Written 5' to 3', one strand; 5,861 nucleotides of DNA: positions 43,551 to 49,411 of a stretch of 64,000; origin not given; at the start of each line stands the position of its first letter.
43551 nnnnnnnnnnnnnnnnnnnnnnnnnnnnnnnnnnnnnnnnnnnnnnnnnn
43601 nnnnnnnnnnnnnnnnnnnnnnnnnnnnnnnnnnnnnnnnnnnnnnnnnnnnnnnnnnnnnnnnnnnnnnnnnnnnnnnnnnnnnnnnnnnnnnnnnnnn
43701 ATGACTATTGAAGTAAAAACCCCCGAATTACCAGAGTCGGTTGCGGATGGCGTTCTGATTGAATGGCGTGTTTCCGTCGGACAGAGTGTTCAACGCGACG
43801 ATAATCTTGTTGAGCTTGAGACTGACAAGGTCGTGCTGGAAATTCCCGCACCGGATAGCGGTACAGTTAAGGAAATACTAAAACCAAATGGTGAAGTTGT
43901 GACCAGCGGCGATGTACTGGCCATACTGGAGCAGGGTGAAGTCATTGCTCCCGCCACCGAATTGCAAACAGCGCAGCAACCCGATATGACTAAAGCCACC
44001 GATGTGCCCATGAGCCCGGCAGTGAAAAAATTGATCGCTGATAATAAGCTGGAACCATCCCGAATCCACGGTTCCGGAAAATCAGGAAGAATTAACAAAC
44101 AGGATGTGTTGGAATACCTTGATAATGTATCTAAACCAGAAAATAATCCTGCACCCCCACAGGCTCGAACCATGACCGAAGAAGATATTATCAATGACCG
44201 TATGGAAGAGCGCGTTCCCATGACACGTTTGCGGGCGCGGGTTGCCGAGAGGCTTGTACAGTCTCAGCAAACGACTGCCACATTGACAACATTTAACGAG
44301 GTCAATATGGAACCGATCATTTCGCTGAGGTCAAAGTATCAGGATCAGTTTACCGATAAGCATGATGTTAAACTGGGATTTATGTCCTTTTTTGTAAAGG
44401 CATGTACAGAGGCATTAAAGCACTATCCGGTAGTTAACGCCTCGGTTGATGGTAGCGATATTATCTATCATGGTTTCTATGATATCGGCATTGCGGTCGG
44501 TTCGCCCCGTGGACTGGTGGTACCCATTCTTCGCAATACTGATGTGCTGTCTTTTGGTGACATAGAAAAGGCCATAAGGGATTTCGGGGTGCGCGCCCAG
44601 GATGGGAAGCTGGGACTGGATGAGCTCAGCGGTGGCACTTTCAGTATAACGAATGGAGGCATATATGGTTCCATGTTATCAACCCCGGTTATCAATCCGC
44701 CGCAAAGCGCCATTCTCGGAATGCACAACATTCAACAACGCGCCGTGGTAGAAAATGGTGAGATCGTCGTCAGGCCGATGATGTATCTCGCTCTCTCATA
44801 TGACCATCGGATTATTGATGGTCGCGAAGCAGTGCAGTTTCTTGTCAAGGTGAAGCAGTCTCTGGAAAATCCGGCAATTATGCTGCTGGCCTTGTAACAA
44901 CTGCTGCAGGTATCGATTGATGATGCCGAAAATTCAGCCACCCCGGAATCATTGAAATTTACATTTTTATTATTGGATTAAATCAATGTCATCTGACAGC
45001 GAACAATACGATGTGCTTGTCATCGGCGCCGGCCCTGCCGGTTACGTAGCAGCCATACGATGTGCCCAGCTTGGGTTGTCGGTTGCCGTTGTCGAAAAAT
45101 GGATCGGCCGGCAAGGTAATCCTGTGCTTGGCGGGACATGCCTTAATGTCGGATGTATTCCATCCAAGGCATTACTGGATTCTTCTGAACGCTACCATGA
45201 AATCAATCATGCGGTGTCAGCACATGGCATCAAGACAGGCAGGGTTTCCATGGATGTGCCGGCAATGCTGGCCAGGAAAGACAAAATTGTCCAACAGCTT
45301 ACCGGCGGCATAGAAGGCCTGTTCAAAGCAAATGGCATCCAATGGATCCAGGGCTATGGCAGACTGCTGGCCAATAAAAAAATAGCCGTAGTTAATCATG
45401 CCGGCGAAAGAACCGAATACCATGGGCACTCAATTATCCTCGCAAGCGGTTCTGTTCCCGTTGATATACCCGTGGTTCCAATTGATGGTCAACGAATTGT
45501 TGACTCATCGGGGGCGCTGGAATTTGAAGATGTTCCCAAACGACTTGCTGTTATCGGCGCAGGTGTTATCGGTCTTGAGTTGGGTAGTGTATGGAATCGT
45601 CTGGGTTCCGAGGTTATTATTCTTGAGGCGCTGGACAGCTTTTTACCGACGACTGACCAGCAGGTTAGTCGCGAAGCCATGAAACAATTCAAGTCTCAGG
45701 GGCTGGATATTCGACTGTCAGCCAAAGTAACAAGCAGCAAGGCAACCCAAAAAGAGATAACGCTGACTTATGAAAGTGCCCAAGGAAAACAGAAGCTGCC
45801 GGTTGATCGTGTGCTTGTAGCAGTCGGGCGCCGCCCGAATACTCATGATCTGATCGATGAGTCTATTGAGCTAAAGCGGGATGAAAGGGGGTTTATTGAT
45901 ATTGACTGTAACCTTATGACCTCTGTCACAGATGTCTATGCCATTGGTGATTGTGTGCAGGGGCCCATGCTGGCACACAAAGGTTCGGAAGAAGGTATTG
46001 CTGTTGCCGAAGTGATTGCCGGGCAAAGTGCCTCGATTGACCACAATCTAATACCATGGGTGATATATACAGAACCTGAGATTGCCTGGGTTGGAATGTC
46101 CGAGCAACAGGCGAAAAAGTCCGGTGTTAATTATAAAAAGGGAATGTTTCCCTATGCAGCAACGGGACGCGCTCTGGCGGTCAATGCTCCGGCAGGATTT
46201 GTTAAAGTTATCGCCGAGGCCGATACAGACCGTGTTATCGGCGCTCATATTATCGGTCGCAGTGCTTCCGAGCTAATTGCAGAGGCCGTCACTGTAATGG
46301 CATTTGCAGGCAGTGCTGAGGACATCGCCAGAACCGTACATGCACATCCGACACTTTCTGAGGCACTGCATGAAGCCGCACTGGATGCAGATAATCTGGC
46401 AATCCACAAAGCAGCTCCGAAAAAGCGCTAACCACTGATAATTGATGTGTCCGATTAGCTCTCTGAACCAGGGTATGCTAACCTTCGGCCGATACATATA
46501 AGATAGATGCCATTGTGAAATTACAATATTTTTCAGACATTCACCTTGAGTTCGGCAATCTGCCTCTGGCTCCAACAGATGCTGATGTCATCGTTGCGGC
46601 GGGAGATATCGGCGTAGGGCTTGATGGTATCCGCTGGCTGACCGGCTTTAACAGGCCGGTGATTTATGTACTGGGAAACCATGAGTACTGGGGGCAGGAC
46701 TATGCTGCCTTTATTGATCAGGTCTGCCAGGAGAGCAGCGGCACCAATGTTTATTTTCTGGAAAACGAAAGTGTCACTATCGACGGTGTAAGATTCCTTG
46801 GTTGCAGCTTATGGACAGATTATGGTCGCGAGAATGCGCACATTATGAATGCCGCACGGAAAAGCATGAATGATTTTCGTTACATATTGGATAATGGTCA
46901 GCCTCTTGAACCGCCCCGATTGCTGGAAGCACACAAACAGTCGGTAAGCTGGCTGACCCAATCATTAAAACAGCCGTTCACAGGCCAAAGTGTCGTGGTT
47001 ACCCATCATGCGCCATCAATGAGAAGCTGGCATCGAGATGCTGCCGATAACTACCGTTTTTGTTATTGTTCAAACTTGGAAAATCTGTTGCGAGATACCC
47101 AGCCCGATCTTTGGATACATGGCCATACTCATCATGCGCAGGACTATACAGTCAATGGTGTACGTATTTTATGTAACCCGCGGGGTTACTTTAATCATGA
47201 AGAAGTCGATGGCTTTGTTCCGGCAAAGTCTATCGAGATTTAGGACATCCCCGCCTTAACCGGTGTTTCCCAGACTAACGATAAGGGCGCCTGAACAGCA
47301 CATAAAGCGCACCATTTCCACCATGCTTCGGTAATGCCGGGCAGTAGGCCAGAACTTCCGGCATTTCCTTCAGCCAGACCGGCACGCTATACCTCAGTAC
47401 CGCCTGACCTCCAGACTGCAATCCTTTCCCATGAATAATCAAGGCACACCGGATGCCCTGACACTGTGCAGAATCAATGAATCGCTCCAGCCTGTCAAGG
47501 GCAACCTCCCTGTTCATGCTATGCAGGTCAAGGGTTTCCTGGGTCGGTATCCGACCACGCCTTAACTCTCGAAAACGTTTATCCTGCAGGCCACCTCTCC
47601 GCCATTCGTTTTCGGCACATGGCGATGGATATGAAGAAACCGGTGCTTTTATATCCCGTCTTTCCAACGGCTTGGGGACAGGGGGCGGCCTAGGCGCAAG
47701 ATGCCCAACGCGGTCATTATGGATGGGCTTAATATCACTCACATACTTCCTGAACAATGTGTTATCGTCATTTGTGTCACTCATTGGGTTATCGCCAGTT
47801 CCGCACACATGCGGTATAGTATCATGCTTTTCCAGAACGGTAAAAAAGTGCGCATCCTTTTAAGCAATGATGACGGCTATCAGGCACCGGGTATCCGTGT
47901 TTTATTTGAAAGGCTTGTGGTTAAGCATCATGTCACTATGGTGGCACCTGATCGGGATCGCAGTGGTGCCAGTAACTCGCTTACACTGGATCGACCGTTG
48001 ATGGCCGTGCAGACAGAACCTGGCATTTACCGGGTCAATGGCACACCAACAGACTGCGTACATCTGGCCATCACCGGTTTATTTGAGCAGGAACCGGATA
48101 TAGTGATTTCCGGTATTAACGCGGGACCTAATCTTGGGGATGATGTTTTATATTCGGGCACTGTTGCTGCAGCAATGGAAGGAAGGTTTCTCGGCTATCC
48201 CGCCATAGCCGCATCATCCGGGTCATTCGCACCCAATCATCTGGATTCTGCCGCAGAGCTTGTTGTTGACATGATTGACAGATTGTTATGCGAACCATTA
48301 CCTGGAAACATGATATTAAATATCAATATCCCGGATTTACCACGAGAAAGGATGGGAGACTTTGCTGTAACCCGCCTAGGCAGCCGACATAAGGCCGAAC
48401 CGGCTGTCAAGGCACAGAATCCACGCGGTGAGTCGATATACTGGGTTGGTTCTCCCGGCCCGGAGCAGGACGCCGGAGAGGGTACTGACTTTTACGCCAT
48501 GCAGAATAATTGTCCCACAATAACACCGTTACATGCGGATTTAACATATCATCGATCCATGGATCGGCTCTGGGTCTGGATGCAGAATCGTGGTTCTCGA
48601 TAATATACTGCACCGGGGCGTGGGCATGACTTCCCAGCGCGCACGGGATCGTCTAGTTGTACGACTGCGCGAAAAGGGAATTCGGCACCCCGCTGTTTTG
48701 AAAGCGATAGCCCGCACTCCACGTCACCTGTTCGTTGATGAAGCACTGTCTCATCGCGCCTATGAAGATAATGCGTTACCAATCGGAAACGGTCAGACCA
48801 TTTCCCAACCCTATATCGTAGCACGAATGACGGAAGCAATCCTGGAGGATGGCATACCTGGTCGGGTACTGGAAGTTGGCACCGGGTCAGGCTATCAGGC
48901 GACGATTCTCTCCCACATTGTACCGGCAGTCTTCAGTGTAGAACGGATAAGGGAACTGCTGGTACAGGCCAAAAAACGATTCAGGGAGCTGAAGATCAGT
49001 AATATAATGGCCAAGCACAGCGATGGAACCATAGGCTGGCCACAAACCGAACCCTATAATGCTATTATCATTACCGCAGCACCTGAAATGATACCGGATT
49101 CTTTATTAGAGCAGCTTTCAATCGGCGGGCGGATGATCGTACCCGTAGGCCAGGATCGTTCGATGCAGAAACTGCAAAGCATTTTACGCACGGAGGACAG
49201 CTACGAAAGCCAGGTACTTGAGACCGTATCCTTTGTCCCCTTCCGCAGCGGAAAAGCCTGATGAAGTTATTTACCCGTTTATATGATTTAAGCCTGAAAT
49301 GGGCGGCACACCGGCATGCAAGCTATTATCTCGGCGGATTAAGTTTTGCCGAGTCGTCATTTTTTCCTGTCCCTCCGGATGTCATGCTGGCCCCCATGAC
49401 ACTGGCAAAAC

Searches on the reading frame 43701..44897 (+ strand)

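Call 4: search_protein_families(library=pfam, proteins=[window:43701-44897:+], max_evalue=0.01)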
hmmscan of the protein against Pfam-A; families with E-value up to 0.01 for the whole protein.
window:43701-44897:+ (398 aa): 4 families
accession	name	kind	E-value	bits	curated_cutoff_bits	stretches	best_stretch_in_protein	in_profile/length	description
PF00198.28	2-oxoacid_dh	-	1.1e-82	277.5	23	1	169-396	4-232/232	2-oxoacid dehydrogenases acyltransferase (catalytic domain)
PF00364.28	Biotin_lipoyl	-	3.6e-21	75.2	22.1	1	4-76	2-73/73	Biotin-requiring enzyme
PF02817.22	E3_binding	-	2.5e-09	37.6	23.7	1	102-137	1-36/36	e3 binding domain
PF13533.13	Biotin_lipoyl_2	-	0.0011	19.2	29.8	0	16-39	8-31/32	Biotin-lipoyl like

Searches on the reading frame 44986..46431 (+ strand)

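Call 4: search_protein_families(library=pfam, proteins=[window:44986-46431:+], max_evalue=0.01)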
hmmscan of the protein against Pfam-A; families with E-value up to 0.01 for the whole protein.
window:44986-46431:+ (481 aa): 15 families
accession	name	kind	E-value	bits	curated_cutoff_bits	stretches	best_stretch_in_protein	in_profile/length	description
PF07992.20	Pyr_redox_2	-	1.5e-72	244.9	26.1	1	8-337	1-291/291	Pyridine nucleotide-disulphide oxidoreductase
PF02852.28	Pyr_redox_dim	-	5.4e-38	130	25.3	1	356-465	1-110/110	Pyridine nucleotide-disulphide oxidoreductase, dimerisation domain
PF00070.33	Pyr_redox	-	2.9e-21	76.2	22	1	186-260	1-79/82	Pyridine nucleotide-disulphide oxidoreductase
PF01134.28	GIDA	-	5.6e-10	39.3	22.1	1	9-156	1-150/391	Glucose inhibited division protein A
PF01494.25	FAD_binding_3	-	8.7e-10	38.8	22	2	8-41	2-35/349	FAD binding domain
PF00890.30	FAD_binding_2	-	7.7e-09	35.7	20.4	1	9-47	1-39/414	FAD binding domain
PF13738.12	Pyr_redox_3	-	1.9e-08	34.4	30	2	142-321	120-305/305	Pyridine nucleotide-disulphide oxidoreductase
PF03486.20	HI0933_like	-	9.3e-08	32.3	50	1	9-44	2-39/244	HI0933-like protein Rossmann domain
PF01262.27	AlaDh_PNT_C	-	1.2e-07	31.8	23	0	9-39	30-60/214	Alanine dehydrogenase/PNT, C-terminal domain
PF12831.13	FAD_oxidored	-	2.3e-07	30.9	27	1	9-51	1-37/416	FAD dependent oxidoreductase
PF01946.23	Thi4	-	2.4e-05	24.1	26.2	1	7-55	17-66/235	Thi4 family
PF02737.24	3HCDH_N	-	7.1e-05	23.2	22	1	187-241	2-56/180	3-hydroxyacyl-CoA dehydrogenase, NAD binding domain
PF13450.12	NAD_binding_8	-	0.00099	19.8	21.9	1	12-38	1-27/68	NAD(P)-binding Rossmann-like domain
PF01266.30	DAO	-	0.0013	18.8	27.9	1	9-44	1-37/353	FAD dependent oxidoreductase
PF03721.20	UDPG_MGDP_dh_N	-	0.0031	17.5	27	0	186-213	2-29/187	UDP-glucose/GDP-mannose dehydrogenase family, NAD binding domain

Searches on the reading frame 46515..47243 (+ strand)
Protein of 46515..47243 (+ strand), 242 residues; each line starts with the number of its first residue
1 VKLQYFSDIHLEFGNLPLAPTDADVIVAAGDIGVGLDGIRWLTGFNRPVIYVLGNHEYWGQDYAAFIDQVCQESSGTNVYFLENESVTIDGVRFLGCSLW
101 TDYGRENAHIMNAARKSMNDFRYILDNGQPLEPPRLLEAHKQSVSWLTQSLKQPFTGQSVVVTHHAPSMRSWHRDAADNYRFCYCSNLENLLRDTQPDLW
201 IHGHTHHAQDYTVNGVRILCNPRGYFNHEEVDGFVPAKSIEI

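Call 83: search_protein_families(library=pfam, proteins=[window:46515-47243:+], max_evalue=0.00001)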
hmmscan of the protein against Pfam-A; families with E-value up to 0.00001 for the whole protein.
window:46515-47243:+ (242 aa): 2 families
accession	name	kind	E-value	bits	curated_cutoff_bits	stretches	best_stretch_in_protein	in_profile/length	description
PF00149.33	Metallophos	-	7.1e-11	43.3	21.5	1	18-207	26-190/191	Calcineurin-like phosphoesterase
PF12850.12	Metallophos_2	-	1.1e-09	38.9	27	1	1-222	1-132/154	Calcineurin-like phosphoesterase superfamily domain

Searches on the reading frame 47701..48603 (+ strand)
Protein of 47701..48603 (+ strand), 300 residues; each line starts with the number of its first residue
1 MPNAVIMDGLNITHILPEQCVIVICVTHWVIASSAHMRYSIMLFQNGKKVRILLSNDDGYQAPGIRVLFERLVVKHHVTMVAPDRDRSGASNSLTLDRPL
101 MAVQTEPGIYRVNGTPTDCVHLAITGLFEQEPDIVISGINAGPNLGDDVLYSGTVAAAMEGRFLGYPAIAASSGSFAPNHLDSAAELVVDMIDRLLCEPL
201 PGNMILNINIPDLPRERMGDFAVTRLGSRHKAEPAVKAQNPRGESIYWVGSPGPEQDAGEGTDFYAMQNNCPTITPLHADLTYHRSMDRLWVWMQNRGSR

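Call 83: search_protein_families(library=pfam, proteins=[window:47701-48603:+], max_evalue=0.00001)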
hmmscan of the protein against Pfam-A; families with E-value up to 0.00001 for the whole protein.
window:47701-48603:+ (300 aa): 1 family
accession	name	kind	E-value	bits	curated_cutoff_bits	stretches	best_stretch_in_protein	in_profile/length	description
PF01975.23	SurE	-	2.1e-60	204.2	22.1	1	52-232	1-188/189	Survival protein SurE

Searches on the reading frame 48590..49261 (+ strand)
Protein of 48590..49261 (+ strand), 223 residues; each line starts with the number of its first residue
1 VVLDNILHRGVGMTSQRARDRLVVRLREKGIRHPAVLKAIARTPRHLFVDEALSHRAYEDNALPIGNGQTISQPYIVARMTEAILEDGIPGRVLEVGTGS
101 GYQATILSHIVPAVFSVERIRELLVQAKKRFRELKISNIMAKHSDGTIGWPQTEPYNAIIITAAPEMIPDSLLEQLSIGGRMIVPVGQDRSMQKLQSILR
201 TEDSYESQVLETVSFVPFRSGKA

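Call 84: search_protein_families(library=pfam, proteins=[window:48590-49261:+], max_evalue=0.00001)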
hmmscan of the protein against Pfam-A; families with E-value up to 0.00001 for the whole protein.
window:48590-49261:+ (223 aa): 1 family
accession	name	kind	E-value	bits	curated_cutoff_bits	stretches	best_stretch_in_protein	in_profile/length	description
PF01135.25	PCMT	-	2.3e-59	201.1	20.3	1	19-221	3-208/210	Protein-L-isoaspartate(D-aspartate) O-methyltransferase (PCMT)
